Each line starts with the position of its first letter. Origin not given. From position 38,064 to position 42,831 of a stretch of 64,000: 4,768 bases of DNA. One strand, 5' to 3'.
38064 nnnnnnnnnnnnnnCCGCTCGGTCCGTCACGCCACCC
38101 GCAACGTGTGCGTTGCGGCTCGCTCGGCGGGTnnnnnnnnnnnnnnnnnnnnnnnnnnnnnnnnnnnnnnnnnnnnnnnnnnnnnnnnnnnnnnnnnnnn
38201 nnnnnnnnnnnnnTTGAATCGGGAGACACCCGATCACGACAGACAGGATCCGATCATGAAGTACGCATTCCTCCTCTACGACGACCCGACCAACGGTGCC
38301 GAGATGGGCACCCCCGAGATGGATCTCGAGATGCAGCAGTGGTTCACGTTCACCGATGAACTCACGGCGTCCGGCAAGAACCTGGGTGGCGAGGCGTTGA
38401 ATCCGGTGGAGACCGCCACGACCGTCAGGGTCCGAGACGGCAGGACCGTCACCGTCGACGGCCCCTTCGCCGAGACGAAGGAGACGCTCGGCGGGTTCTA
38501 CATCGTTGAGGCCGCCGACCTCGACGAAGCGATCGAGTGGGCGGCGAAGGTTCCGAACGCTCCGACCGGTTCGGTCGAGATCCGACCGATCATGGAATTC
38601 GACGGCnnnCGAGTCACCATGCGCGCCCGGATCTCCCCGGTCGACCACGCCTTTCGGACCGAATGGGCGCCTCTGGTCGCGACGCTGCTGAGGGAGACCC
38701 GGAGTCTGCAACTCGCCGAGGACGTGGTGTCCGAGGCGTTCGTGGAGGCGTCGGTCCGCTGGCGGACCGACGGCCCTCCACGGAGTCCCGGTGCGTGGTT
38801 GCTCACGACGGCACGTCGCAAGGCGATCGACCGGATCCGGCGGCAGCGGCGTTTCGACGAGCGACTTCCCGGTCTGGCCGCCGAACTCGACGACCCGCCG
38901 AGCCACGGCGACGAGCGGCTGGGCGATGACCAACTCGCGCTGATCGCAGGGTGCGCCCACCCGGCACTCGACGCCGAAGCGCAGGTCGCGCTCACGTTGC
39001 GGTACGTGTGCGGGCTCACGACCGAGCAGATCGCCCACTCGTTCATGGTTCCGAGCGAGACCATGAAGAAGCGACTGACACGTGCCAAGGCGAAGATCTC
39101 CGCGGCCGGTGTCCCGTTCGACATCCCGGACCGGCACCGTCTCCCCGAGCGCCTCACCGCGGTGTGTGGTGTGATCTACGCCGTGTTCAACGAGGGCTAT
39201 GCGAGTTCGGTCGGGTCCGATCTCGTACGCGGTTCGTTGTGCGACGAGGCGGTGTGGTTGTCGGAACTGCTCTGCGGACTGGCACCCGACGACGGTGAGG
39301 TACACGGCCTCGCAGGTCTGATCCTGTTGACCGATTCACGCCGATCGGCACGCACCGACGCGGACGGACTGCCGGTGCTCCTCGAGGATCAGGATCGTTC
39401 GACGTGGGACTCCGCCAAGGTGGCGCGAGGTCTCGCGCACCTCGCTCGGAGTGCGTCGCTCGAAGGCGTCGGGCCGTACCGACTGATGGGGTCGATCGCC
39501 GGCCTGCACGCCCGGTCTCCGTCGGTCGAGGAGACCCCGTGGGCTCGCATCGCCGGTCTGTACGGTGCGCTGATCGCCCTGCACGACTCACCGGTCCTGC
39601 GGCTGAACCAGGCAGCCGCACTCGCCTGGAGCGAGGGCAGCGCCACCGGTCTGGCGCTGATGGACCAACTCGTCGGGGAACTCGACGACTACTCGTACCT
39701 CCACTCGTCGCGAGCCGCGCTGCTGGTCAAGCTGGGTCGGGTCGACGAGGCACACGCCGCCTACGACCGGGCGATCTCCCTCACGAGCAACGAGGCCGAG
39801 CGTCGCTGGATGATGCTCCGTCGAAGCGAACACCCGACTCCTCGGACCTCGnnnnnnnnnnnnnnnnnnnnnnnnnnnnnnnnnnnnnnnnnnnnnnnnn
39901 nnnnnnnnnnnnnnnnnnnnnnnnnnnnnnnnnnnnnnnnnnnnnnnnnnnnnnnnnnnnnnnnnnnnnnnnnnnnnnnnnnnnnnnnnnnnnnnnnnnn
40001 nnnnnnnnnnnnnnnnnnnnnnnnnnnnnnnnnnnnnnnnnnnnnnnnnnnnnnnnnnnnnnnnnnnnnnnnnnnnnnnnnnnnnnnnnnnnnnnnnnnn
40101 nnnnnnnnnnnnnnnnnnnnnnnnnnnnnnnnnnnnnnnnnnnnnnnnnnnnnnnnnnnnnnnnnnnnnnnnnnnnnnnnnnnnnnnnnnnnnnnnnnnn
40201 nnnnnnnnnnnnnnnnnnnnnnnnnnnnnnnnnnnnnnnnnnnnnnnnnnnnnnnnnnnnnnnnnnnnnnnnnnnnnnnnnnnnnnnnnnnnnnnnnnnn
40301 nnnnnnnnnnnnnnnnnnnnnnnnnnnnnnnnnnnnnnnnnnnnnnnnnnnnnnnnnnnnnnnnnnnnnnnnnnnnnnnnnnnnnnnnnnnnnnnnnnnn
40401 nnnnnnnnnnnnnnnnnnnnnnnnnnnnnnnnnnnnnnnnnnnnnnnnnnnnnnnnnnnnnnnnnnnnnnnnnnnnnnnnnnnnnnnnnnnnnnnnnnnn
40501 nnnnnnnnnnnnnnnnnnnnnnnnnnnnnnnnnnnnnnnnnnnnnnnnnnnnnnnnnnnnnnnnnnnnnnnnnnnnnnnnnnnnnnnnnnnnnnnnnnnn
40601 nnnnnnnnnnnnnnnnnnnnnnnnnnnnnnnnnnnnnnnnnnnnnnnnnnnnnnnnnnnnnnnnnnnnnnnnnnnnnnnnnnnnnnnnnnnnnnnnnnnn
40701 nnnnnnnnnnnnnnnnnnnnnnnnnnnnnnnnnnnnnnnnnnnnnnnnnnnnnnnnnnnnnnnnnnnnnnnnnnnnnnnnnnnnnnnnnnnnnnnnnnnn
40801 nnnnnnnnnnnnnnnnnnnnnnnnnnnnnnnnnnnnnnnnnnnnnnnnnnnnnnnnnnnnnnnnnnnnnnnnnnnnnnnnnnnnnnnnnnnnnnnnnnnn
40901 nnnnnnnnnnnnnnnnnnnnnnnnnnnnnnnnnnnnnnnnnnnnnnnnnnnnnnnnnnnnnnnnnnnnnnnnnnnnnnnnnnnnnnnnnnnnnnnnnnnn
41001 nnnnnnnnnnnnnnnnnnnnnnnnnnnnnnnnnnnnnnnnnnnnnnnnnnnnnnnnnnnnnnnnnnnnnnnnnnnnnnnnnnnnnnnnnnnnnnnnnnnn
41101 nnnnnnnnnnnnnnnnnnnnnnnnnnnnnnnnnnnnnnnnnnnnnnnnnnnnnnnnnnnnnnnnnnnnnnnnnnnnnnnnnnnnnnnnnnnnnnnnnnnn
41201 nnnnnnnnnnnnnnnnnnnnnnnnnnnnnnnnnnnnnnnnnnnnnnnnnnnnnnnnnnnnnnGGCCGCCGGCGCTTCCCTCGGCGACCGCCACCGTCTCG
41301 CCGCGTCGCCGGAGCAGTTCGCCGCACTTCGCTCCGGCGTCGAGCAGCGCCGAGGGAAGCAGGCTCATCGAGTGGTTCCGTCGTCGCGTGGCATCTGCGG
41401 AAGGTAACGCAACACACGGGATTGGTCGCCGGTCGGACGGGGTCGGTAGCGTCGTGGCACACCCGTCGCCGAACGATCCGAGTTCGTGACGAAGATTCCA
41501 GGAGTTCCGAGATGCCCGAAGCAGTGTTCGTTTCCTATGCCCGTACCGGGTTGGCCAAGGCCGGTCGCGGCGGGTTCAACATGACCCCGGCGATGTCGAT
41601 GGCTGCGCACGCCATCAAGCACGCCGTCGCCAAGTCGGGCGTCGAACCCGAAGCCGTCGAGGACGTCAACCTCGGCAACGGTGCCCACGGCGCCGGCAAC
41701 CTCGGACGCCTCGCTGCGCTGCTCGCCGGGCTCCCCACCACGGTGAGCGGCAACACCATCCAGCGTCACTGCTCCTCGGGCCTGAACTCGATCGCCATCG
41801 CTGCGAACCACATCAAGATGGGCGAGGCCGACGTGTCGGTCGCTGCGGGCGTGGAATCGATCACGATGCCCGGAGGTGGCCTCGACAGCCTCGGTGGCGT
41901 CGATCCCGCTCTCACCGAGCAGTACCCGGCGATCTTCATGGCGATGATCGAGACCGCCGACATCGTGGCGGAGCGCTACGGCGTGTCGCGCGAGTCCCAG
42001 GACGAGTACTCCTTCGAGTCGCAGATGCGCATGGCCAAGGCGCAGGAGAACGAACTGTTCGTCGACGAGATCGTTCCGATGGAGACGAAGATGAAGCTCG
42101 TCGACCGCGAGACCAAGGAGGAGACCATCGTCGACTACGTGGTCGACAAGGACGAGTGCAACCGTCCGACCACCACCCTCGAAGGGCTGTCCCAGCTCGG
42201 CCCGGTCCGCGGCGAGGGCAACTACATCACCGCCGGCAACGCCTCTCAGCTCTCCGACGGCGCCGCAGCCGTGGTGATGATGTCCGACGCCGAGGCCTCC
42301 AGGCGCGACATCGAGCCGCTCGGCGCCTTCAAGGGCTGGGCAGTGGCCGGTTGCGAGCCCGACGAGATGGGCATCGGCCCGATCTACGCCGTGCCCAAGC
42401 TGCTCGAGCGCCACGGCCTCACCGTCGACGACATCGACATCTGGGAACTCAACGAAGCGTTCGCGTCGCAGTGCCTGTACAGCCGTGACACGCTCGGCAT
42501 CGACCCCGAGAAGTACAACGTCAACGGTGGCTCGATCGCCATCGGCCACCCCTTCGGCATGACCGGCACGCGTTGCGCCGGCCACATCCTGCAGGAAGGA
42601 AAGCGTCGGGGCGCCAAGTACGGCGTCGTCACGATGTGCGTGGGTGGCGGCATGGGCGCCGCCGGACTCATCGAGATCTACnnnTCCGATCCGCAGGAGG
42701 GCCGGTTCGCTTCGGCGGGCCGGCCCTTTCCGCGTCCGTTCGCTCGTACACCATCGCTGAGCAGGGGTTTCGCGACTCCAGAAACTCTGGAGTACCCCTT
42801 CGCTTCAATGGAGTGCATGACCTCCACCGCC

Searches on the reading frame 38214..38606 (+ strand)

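Call 49: search_protein_families(library=pfam, proteins=[window:38214-38606:+], max_evalue=0.0001)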
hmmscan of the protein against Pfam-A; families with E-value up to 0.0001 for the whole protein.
window:38214-38606:+ (131 aa): 1 family
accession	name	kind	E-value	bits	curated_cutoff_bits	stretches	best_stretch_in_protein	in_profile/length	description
PF03795.20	YCII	-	1.4e-23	83.6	24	1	15-129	1-94/95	YCII-related domain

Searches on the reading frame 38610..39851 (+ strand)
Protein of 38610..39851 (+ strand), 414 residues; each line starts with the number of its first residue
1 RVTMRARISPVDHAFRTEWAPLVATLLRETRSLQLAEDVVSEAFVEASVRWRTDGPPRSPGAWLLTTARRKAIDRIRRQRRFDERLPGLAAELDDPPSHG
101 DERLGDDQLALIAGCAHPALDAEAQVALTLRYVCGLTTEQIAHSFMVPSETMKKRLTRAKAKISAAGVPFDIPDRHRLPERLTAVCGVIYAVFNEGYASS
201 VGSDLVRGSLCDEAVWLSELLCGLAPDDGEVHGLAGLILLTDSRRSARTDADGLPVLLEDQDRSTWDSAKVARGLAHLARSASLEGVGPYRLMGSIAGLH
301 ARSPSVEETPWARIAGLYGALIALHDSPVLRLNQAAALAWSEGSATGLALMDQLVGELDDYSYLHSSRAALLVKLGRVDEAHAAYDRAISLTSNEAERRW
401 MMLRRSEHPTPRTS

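Call 49: search_protein_families(library=pfam, proteins=[window:38610-39851:+], max_evalue=0.0001)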
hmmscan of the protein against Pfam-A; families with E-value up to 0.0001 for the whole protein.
window:38610-39851:+ (414 aa): 4 families
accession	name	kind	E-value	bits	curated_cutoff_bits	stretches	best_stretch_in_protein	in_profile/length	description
PF20239.3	DUF6596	-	2.3e-34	118.2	27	1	181-282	1-102/102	Family of unknown function (DUF6596)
PF04542.20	Sigma70_r2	-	1.3e-11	44.6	24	1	22-81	9-70/71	Sigma-70 region 2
PF08281.18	Sigma70_r4_2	-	8.6e-09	35.3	25.7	1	115-163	6-54/54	Sigma-70, region 4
PF04545.22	Sigma70_r4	-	3.4e-05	23.7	24.1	1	120-163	5-48/50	Sigma-70, region 4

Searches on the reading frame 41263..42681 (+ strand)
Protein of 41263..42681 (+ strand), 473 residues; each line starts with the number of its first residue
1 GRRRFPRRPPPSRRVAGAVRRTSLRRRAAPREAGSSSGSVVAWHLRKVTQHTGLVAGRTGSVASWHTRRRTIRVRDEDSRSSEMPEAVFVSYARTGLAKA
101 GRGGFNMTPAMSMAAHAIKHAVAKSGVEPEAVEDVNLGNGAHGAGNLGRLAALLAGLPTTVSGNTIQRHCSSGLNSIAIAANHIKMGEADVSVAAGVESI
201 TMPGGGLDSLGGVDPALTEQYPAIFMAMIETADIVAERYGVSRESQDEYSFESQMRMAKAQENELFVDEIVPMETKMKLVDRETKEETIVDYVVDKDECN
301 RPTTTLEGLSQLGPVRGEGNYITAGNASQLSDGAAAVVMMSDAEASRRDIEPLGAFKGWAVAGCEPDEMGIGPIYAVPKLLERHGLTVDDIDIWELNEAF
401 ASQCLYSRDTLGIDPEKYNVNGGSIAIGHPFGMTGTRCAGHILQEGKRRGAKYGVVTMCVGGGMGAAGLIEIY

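Call 49: search_protein_families(library=pfam, proteins=[window:41263-42681:+], max_evalue=0.0001)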
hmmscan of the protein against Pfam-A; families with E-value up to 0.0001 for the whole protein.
window:41263-42681:+ (473 aa): 3 families
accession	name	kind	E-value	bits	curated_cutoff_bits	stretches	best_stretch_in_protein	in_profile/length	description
PF00108.29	Thiolase_N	-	8.3e-51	173.3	26.4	1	88-342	2-259/260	Thiolase, N-terminal domain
PF02803.24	Thiolase_C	-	6.7e-47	158.6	27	1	351-471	2-122/123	Thiolase, C-terminal domain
PF00109.32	ketoacyl-synt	-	5.5e-06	26.6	20.8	0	167-205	171-209/252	Beta-ketoacyl synthase, N-terminal domain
